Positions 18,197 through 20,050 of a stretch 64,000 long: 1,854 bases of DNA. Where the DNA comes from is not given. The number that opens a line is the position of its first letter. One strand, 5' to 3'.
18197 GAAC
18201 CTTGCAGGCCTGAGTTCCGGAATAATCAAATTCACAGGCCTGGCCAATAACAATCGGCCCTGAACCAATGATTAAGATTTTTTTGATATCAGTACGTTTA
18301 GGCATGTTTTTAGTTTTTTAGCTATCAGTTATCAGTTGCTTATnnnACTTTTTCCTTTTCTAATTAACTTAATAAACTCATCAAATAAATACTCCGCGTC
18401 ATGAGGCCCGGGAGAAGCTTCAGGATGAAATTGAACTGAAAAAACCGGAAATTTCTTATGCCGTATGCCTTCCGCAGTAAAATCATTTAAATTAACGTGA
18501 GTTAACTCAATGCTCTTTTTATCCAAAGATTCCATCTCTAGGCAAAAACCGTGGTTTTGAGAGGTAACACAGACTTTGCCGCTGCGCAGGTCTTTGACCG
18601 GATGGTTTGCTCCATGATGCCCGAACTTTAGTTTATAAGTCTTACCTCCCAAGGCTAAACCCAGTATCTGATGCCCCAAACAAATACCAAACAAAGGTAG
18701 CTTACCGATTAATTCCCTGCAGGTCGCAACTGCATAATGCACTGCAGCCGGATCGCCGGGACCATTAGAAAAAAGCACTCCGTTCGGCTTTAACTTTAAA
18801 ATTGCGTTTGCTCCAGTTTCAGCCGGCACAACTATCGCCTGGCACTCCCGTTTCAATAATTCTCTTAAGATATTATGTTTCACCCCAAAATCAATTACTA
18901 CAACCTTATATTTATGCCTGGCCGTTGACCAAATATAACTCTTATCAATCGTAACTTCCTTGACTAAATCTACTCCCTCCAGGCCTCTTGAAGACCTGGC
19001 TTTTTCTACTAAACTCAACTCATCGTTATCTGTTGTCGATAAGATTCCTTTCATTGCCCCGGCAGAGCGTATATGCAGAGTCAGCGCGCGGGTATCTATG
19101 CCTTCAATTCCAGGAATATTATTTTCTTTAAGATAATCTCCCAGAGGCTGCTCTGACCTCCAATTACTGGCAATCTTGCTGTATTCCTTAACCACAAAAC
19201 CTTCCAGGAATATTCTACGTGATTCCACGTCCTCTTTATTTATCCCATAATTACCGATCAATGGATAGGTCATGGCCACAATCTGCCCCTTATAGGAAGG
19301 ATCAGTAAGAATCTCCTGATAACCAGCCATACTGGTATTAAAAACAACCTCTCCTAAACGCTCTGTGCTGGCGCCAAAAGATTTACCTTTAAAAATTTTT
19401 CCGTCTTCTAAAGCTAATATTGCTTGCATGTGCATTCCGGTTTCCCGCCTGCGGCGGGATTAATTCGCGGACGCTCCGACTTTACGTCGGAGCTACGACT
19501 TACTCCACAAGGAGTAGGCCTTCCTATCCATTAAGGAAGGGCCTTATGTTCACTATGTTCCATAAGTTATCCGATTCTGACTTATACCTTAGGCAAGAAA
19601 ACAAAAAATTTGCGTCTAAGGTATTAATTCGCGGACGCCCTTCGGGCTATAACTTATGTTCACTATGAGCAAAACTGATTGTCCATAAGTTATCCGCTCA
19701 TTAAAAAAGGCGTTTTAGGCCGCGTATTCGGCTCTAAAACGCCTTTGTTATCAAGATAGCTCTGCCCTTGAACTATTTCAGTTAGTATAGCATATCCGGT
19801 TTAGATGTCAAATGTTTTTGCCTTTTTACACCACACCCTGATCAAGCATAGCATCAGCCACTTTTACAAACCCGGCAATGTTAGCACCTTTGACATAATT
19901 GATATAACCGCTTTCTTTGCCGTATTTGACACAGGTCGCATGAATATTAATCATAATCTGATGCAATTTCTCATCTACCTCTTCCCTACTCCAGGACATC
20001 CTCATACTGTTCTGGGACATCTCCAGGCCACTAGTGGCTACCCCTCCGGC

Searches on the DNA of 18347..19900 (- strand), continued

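Call 40: search_with_rna_model(model_id=R1, sources=[L003, L090, L091, L092, L093, L094, L095, L096, L097, L098, L099, L100, L101, L102, L104, L105, L106, L107, L108, L109, L110, L112, L113, L114, L115, L116, L117, L118, L119, L121, L122, L124, L125, L126, L127, L128, L129, L130, L131, L132, L133, L134, L135, L136, L137, L138, L139, L140, L142, L143, L144, L145, L146, L147, L148], max_evalue=0.00001, make_alignment=true)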
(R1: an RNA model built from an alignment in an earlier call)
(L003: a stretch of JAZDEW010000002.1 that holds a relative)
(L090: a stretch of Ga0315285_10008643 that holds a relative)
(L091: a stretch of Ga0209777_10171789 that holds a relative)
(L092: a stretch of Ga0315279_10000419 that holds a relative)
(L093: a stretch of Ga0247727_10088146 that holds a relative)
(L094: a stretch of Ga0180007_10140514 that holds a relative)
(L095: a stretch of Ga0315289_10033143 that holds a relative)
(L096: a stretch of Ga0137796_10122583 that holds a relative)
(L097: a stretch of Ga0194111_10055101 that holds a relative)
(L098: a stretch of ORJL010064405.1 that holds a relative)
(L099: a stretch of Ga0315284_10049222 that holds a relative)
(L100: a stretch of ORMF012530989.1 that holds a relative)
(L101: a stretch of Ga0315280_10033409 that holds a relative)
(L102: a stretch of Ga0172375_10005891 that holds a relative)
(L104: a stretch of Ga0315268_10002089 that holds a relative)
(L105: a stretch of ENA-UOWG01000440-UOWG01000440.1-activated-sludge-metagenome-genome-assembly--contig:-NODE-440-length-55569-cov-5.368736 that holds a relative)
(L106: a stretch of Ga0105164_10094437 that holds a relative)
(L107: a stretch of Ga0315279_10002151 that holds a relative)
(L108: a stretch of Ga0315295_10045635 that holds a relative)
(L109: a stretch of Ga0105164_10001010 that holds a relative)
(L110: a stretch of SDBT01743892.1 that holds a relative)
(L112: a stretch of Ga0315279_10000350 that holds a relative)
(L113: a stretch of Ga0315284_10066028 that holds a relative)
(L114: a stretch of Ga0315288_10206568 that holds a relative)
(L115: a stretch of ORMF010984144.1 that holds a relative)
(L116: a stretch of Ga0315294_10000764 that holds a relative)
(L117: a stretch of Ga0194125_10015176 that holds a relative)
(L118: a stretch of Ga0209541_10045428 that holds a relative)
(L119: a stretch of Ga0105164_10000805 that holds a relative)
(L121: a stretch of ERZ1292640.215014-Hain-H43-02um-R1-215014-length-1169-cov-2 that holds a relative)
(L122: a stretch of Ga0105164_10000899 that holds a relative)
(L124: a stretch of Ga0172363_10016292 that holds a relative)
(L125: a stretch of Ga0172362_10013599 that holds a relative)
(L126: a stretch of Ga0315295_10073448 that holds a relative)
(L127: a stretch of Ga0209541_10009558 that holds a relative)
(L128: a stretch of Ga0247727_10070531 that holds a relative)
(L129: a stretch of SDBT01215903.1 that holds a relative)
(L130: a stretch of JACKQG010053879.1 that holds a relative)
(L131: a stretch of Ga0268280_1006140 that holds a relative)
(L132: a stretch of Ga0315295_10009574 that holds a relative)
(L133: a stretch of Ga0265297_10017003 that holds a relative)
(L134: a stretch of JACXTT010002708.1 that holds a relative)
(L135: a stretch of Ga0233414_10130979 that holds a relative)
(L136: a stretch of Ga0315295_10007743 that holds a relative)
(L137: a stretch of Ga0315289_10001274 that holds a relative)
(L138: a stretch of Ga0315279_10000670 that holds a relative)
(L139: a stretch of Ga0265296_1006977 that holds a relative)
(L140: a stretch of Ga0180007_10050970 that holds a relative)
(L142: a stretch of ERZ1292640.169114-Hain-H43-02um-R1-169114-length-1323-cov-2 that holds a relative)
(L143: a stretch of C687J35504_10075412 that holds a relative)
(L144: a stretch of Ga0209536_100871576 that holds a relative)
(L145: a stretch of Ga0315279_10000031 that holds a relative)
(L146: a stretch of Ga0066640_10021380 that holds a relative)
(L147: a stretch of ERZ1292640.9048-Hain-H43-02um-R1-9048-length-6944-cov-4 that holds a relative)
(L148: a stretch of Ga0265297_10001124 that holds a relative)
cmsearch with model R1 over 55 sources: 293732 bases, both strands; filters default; matches with E-value up to 0.00001: 102.
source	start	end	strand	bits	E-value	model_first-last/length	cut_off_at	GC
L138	572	637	-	91.3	4.1e-21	1-66/66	no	0.41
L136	7973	8038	+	91.2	4.4e-21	1-66/66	no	0.41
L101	1426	1491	-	91.1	4.6e-21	1-66/66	no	0.42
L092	1574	1639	+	91.1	4.8e-21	1-66/66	no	0.38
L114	907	972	+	89.5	1.2e-20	1-66/66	no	0.42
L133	6476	6541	+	89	1.8e-20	1-66/66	no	0.45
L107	107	172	-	87.9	3.5e-20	1-66/66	no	0.44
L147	1041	1107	+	87.9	3.5e-20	1-66/66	no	0.43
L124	107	172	-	87.7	3.9e-20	1-66/66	no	0.39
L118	5163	5228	+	87.5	4.5e-20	1-66/66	no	0.42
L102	12089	12155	-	87.2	5.2e-20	1-66/66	no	0.4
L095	1815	1881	-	87.2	5.3e-20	1-66/66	no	0.33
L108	92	157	+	86.8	6.7e-20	1-66/66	no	0.44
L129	1729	1794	+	86.5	8e-20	1-66/66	no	0.44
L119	5337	5402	+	86.4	8.9e-20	1-66/66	no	0.42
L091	1592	1657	+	86.2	1e-19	1-66/66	no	0.41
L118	1171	1236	+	86.1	1.1e-19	1-66/66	no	0.42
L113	375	440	-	85.7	1.3e-19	1-66/66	no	0.39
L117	4875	4941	-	85.5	1.5e-19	1-66/66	no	0.42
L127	12321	12386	-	84.9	2.2e-19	1-66/66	no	0.42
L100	4031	4096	-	84.8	2.4e-19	1-66/66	no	0.42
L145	6247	6312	-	84.6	2.6e-19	1-66/66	no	0.36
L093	1612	1678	-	84.4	3e-19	1-66/66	no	0.39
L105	4646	4712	+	84.3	3.2e-19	1-66/66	no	0.42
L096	1091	1156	+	84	3.9e-19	1-66/66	no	0.42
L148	1912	1978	-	83.6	4.9e-19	1-66/66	no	0.48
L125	6668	6734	+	82.9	7.4e-19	1-66/66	no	0.37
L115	1528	1593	-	82.8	7.9e-19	1-66/66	no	0.45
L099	2844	2910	+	82.8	8.1e-19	1-66/66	no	0.46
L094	1251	1317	+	82.7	8.5e-19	1-66/66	no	0.4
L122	6305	6371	-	82.6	9e-19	1-66/66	no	0.45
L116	481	546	+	82.5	9.8e-19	1-66/66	no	0.32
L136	6995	7060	-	82.5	9.8e-19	1-66/66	no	0.42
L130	601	667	+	82.3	1.1e-18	1-66/66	no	0.36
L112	4760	4826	-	82.3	1.1e-18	1-66/66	no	0.4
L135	495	561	-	82.2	1.1e-18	1-66/66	no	0.37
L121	595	661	-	82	1.3e-18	1-66/66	no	0.39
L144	4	70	+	80.5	3.4e-18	1-66/66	no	0.45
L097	1776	1841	-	79.8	5.2e-18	1-66/66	no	0.44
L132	7545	7610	+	79.1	8e-18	1-66/66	no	0.33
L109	3471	3536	-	78.9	8.9e-18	1-66/66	no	0.39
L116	561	627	-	78.1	1.5e-17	1-66/66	no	0.45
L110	868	933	-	78.1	1.5e-17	1-66/66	no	0.35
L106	700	766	-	77.8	1.8e-17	1-66/66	no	0.36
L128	3653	3718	-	77.5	2.1e-17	1-66/66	no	0.44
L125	2313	2377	-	77.4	2.2e-17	1-66/66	no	0.42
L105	2292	2358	+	76.5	3.8e-17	1-66/66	no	0.45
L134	4143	4208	-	76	5.3e-17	1-66/66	no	0.39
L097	921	986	-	75.3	8.4e-17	1-66/66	no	0.41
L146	2284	2348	-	74.8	1.1e-16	1-66/66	no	0.37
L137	443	508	-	74.7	1.2e-16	1-66/66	no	0.35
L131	1857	1924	+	73.3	2.9e-16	1-66/66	no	0.43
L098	6168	6232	+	72.7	4.2e-16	1-66/66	no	0.34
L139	318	383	+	70.7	1.4e-15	1-66/66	no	0.39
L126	77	162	-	70.7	1.4e-15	1-66/66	no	0.5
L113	4787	4853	+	70.5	1.6e-15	1-66/66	no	0.45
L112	4252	4318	-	69.9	2.3e-15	1-66/66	no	0.51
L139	420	485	-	69.7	2.6e-15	1-66/66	no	0.41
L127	12236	12301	+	69.3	3.4e-15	1-66/66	no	0.42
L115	1443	1508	+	69.3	3.4e-15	1-66/66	no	0.39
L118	1256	1321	-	69.1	3.8e-15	1-66/66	no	0.44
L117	571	637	-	69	4.1e-15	1-66/66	no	0.43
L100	3937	4003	+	67.4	1.1e-14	1-66/66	no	0.45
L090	10255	10340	-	65.4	3.7e-14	1-66/66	no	0.47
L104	7068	7141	-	64.8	5.6e-14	1-66/66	no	0.47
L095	1714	1779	+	64.6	6.3e-14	1-66/66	no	0.29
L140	2413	2479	-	63.1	1.6e-13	1-66/66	no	0.33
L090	4158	4224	+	62.2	2.8e-13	1-66/66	no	0.46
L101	1305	1369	+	61.7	3.7e-13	1-66/66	no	0.42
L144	91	155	-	61.6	3.9e-13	1-66/66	no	0.38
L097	648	757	+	61.3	4.6e-13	1-66/66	no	0.53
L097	1504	1613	+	60.4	8.3e-13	1-66/66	no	0.52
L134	4048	4111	+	59.6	1.3e-12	1-66/66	no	0.44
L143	1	50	+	58.9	2.1e-12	17-66/66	5'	0.42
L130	708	772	-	57.5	5.1e-12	1-66/66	no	0.35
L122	3988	4056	+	57.3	5.8e-12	1-66/66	no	0.36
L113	997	1067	-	57.2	6.1e-12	1-66/66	no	0.41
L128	3545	3610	+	57.1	6.6e-12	1-66/66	no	0.41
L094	1366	1431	+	56.1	1.2e-11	1-66/66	no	0.44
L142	246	311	+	55.9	1.3e-11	1-66/66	no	0.38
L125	6772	6850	-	55.1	2.2e-11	1-66/66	no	0.33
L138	462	530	+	54.3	3.7e-11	1-66/66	no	0.41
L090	4267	4333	-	53.9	4.6e-11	1-66/66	no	0.4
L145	4329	4406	+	53.1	7.4e-11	1-66/66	no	0.46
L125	2206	2272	+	52.3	1.2e-10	1-66/66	no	0.49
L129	1839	1916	-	52.2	1.3e-10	1-66/66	no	0.38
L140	2318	2384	+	51.8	1.7e-10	1-66/66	no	0.37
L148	1591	1659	+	51.2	2.4e-10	1-66/66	no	0.42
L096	1228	1291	-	50.8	3.2e-10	1-66/66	no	0.44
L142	244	309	-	50.3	4.2e-10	1-66/66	no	0.39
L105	1294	1360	+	49.6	6.4e-10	1-66/66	no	0.42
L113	875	957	+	48.8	1.1e-09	1-66/66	no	0.31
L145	4449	4516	-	48.3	1.4e-09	1-66/66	no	0.41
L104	8085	8152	-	48.3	1.5e-09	1-66/66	no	0.41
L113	253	335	+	47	3.3e-09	1-66/66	no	0.36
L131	2130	2194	+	46.2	5.4e-09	1-66/66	no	0.37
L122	4071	4153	-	45.7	7.2e-09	1-66/66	no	0.3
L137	360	428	+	45.7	7.3e-09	1-66/66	no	0.36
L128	3292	3362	+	41.5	1e-07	1-66/66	no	0.38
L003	576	658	-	38.8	5.2e-07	1-66/66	no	0.45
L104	8089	8155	+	38.1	8.2e-07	1-66/66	no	0.37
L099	2964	3039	-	35.5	4.2e-06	1-66/66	no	0.46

Alignment A2: 102 matches aligned to the model, 133 columns, each read 5' to 3' on its own strand. Consensus structure (alignment columns), stored with it:
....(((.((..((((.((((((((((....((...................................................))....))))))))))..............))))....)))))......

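Call 60: search_with_rna_model(model_id=R1, sources=[L149, L151, L152, L153, L154, L155], max_evalue=0.01)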
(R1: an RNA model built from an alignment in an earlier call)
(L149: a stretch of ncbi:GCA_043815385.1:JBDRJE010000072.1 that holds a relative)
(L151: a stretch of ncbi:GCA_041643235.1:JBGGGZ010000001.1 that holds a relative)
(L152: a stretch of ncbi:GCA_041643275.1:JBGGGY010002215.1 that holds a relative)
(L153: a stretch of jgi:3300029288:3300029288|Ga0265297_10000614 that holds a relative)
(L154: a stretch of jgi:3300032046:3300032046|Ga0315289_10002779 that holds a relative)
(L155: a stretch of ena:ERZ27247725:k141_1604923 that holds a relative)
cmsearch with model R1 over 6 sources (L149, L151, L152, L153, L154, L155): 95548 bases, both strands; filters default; matches with E-value up to 0.01: 12.
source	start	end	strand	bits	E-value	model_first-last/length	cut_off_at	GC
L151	15416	15482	-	69.9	7.6e-16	1-66/66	no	0.46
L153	14616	14686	-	56.5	3.1e-12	1-66/66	no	0.44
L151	9180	9259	+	51.7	5.8e-11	1-66/66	no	0.38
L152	3588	3667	+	51.7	5.8e-11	1-66/66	no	0.38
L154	6505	6571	+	51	8.9e-11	1-66/66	no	0.48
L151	9377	9444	-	49.5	2.3e-10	1-66/66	no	0.35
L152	3785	3852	-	49.5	2.3e-10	1-66/66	no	0.35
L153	14493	14559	-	48.1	5.3e-10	1-66/66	no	0.51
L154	6503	6569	-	41.7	2.9e-08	1-66/66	no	0.46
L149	9722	9799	+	31.7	1.4e-05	1-66/66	no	0.41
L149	9864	9887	+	28.3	0.00011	20-44/66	no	0.33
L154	6627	6718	-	23.2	0.0026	1-66/66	no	0.4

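Call 67: build_rna_model(alignment_id=A4, structure=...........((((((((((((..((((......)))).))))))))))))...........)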
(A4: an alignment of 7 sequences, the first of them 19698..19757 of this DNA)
Model R2 built from alignment A4 (7 sequences, 63 columns); structure: as given.
model positions 60; base pairs 16; branch points 0; effective number of sequences 6.01; information 0.93 bits per position. Calibrated on 0.2 Mb of random sequence (short: E-values are rough).
structure used (alignment columns):
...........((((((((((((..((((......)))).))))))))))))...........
